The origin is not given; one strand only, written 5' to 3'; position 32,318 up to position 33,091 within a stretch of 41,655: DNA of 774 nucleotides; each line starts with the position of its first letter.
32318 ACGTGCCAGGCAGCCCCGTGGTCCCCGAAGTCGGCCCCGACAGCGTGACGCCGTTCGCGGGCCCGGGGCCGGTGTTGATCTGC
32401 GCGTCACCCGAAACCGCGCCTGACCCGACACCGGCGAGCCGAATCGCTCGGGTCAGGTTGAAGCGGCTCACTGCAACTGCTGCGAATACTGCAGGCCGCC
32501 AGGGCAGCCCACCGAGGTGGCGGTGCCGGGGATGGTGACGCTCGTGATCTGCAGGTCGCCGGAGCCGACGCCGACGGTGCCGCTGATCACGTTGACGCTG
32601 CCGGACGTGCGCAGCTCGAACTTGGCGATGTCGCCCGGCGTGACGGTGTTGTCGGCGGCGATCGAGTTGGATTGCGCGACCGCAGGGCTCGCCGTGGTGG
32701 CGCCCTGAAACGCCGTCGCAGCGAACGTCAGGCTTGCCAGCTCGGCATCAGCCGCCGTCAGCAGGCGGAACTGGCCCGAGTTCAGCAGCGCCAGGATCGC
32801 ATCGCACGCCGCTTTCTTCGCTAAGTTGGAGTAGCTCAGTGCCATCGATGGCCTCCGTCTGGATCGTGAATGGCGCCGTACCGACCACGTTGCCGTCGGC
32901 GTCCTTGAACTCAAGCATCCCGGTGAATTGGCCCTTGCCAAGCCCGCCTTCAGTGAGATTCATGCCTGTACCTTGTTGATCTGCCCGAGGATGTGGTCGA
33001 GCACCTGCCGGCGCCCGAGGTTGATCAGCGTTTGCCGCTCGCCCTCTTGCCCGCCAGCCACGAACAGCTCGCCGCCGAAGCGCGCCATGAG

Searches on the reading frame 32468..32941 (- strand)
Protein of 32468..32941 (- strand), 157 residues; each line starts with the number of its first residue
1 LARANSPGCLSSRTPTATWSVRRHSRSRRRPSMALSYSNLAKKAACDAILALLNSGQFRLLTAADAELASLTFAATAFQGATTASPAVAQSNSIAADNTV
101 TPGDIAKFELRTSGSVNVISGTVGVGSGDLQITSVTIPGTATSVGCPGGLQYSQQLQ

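Call 9: search_protein_families(library=phrogs, proteins=[window:32468-32941:-], max_evalue=0.01)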
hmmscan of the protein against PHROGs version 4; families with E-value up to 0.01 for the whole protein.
window:32468-32941:- (157 aa): 1 family
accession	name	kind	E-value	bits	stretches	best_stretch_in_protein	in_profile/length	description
phrog_240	-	head and packaging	0.0093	16.8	0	18-106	44-140/200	head protein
